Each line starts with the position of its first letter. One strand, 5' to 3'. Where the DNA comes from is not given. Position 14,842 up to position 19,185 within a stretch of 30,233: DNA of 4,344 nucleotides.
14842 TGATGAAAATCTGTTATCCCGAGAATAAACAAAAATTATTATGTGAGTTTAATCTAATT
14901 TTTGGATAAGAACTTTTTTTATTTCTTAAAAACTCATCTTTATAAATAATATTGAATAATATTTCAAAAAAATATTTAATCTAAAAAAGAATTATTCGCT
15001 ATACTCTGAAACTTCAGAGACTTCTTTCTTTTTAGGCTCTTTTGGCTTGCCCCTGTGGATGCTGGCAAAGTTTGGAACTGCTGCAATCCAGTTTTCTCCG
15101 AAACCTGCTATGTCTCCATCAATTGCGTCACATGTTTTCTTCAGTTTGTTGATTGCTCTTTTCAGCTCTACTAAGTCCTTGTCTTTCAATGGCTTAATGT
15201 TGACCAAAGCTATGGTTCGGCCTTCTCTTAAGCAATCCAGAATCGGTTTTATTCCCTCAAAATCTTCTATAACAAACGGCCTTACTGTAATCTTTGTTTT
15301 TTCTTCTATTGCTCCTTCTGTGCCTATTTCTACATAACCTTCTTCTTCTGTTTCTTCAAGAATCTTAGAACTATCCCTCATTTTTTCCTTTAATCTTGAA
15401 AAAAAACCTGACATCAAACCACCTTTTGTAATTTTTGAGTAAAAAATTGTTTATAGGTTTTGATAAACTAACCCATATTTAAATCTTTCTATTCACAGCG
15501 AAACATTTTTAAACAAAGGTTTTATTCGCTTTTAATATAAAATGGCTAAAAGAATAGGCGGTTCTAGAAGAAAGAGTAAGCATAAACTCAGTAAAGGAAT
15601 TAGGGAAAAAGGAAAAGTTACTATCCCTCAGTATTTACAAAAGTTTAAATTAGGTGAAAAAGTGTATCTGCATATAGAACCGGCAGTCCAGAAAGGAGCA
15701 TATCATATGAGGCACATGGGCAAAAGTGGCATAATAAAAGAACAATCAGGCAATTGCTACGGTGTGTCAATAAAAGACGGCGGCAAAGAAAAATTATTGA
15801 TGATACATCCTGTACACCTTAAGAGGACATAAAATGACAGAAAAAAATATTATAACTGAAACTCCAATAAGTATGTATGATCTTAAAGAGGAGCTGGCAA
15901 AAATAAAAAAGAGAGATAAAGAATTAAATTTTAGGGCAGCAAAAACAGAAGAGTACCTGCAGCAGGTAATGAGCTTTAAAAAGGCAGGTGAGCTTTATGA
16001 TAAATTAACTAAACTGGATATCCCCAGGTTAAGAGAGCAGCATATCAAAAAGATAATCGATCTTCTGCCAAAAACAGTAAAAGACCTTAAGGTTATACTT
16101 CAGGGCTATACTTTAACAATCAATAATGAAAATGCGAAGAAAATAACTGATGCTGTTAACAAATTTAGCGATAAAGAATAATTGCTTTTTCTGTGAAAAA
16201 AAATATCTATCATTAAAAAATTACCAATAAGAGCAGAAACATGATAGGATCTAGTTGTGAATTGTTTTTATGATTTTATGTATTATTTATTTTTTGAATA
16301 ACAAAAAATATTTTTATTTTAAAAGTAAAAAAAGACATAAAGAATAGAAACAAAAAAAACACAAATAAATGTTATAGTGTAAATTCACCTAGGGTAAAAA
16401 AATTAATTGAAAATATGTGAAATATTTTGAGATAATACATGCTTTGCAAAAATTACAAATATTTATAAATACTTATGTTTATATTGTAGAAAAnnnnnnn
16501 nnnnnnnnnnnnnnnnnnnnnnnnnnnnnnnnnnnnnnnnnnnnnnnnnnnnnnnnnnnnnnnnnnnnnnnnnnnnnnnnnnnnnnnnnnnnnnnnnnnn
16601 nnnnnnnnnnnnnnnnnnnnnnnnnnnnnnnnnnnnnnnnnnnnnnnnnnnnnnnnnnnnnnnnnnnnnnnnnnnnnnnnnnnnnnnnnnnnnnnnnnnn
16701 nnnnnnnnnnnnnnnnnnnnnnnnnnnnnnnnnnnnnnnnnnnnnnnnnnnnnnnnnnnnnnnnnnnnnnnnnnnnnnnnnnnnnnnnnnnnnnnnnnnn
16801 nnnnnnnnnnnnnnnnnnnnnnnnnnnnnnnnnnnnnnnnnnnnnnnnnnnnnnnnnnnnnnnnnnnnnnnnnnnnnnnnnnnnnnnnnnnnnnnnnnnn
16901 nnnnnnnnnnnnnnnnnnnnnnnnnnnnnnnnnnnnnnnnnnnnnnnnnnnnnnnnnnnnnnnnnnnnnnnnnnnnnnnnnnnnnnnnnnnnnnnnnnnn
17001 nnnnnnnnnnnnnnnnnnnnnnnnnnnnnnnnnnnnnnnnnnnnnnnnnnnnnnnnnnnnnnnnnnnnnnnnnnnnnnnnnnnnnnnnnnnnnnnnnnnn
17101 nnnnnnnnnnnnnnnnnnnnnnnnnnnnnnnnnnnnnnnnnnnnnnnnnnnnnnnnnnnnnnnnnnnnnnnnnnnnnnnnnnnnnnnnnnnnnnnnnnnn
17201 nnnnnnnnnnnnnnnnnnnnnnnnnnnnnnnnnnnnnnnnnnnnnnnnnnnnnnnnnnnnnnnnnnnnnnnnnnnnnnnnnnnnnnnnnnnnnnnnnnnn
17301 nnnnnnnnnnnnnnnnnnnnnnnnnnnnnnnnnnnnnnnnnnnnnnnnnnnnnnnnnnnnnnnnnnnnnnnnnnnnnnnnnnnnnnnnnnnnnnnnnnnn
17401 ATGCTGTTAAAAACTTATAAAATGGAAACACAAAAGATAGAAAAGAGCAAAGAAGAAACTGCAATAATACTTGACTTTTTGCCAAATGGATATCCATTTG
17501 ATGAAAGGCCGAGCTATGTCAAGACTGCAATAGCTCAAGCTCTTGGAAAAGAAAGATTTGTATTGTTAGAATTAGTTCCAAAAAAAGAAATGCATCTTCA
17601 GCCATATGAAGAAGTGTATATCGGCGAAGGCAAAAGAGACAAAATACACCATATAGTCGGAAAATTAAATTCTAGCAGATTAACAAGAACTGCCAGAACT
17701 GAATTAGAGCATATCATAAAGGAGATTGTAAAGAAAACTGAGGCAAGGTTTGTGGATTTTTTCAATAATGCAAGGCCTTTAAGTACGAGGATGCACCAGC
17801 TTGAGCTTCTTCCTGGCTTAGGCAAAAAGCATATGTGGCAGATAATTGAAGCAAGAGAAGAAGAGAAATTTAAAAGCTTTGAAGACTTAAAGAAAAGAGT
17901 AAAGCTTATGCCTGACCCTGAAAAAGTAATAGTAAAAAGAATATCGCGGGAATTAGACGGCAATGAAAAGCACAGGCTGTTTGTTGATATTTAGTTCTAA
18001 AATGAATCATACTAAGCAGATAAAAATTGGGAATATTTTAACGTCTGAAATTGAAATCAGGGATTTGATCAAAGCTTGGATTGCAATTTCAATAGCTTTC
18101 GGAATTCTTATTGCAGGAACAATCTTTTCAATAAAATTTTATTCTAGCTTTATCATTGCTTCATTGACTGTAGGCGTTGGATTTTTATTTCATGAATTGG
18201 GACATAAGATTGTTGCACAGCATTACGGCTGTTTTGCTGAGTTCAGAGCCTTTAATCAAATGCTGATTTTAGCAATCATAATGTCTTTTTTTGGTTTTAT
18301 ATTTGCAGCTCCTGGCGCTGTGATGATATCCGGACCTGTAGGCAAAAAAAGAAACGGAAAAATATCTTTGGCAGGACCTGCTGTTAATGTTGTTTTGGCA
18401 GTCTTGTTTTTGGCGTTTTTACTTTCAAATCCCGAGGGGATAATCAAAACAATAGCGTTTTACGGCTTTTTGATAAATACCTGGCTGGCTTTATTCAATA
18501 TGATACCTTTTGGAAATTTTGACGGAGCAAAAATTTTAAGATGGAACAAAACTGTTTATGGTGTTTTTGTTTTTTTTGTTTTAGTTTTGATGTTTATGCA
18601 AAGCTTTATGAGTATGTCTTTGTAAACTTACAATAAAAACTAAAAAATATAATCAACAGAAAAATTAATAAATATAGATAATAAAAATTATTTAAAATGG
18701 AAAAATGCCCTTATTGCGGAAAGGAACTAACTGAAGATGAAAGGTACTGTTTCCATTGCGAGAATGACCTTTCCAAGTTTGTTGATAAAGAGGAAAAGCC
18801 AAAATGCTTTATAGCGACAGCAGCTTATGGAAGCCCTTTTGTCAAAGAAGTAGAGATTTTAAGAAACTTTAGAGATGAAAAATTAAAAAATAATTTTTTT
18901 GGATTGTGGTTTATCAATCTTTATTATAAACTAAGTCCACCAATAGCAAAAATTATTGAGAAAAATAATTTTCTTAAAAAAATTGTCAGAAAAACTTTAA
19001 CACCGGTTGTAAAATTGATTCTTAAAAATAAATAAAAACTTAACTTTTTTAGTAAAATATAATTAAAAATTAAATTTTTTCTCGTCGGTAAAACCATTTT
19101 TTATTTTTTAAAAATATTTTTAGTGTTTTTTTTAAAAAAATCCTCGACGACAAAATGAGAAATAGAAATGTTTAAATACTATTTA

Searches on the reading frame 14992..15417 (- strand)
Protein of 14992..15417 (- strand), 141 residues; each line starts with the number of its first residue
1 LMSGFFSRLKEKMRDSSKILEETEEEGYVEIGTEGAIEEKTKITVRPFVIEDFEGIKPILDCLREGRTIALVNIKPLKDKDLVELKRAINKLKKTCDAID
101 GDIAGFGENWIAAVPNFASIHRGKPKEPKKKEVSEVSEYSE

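Call 10: search_protein_families(library=pfam, proteins=[window:14992-15417:-], max_evalue=0.001)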
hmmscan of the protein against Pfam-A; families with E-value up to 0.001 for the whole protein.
window:14992-15417:- (141 aa): 1 family
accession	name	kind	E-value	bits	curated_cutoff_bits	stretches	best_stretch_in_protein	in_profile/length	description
PF04472.17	SepF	-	8.9e-09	35.9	27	1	47-117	3-69/72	Cell division protein SepF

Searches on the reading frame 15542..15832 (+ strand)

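Call 10: search_protein_families(library=pfam, proteins=[window:15542-15832:+], max_evalue=0.001)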
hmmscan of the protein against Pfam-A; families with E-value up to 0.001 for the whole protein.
window:15542-15832:+ (96 aa): 1 family
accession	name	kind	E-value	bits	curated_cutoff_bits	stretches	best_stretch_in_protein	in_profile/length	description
PF01157.24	Ribosomal_L21e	-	2.7e-22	78.9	27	1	6-95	5-98/101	Ribosomal protein L21e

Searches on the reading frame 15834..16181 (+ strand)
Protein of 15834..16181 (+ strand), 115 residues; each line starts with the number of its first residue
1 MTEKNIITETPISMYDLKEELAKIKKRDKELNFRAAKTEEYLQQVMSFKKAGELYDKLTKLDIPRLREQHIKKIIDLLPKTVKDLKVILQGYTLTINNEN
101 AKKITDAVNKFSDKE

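Call 10: search_protein_families(library=pfam, proteins=[window:15834-16181:+], max_evalue=0.001)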
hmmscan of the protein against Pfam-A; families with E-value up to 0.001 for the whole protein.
window:15834-16181:+ (115 aa): 1 family
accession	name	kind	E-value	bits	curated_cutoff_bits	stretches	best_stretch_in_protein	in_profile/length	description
PF03874.21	RNA_pol_Rpb4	-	1.1e-05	26.1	25.6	1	22-111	26-115/116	RNA polymerase Rpb4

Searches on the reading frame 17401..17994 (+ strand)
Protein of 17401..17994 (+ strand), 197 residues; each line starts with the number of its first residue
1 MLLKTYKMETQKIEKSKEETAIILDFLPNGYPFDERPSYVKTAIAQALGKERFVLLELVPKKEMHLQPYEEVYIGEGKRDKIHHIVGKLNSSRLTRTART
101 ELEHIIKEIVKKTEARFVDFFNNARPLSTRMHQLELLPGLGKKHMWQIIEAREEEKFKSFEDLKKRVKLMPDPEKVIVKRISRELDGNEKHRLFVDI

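Call 3: search_protein_families(library=pfam, proteins=[window:17401-17994:+], max_evalue=0.01)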
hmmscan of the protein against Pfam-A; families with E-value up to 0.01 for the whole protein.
window:17401-17994:+ (197 aa): 3 families
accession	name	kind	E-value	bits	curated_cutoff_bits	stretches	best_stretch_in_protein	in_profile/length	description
PF04919.18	DUF655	-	6.4e-66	222.2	22.2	1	18-195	2-180/181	Protein of unknown function (DUF655)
PF14579.12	HHH_6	-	3.5e-05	24.4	25.6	1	135-168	28-62/90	Helix-hairpin-helix motif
PF12836.13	HHH_3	-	0.00064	20.2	27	1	132-166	14-49/65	Helix-hairpin-helix motif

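Call 4: search_protein_families(library=ncbifam, proteins=[window:17401-17994:+], max_evalue=0.01)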
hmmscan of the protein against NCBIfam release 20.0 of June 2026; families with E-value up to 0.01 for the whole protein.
window:17401-17994:+ (197 aa): 3 families
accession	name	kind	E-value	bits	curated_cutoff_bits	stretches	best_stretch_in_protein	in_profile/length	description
NF001688.0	PRK00448.1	equivalog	3.5e-05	21.5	873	1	134-170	1383-1419/1445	PolC-type DNA polymerase III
TIGR01405.1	polC_Gram_pos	equivalog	9.6e-05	20.2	1043.45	1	135-170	1151-1186/1211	DNA polymerase III subunit alpha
TIGR01259.1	comE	subfamily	0.0011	19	152.35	1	132-165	68-102/120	comEA protein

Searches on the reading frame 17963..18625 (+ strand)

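Call 3: search_protein_families(library=pfam, proteins=[window:17963-18625:+], max_evalue=0.01)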
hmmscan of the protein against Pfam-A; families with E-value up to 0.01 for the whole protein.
window:17963-18625:+ (220 aa): 1 family
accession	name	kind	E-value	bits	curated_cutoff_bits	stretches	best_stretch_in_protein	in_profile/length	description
PF02163.28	Peptidase_M50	-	1.6e-07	31.4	27.2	2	159-193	158-191/221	Peptidase family M50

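Call 4: search_protein_families(library=ncbifam, proteins=[window:17963-18625:+], max_evalue=0.01)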
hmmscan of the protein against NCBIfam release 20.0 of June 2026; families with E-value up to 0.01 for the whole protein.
window:17963-18625:+ (220 aa): 1 family
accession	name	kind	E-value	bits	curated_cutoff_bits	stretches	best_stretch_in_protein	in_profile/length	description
NF041824.1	daptide_HExxH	equivalog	1.2e-06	27.9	300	1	133-188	221-276/379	daptide biosynthesis intramembrane metalloprotease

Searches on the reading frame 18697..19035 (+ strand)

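Call 3: search_protein_families(library=pfam, proteins=[window:18697-19035:+], max_evalue=0.01)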
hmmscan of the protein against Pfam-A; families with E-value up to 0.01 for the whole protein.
window:18697-19035:+ (112 aa): 4 families
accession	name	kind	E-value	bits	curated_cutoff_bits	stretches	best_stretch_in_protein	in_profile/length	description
PF13248.11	Zn_ribbon_3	-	4.9e-06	26.3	27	1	3-25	4-26/26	zinc-ribbon domain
PF13240.11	Zn_Ribbon_1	-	7.7e-05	22.8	25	1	3-21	1-19/23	zinc-ribbon domain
PF12773.13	DZR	-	0.0019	18.8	27.3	1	4-26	1-23/45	Double zinc ribbon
PF18912.6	DZR_2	-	0.0028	17.9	27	1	3-37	9-39/56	Double zinc ribbon domain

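Call 4: search_protein_families(library=ncbifam, proteins=[window:18697-19035:+], max_evalue=0.01)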
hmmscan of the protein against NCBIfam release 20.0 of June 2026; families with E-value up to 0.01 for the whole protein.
window:18697-19035:+ (112 aa): 2 families
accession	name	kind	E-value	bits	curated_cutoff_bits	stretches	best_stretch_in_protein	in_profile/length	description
NF041770.1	CFI_box_CTERM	domain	1.5e-27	95.2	40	1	37-105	1-69/69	CFI-box-CTERM domain-containing protein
NF053815.1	teico_TcaA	equivalog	0.00027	19.9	550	1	1-34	1-34/463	membrane-associated protein TcaA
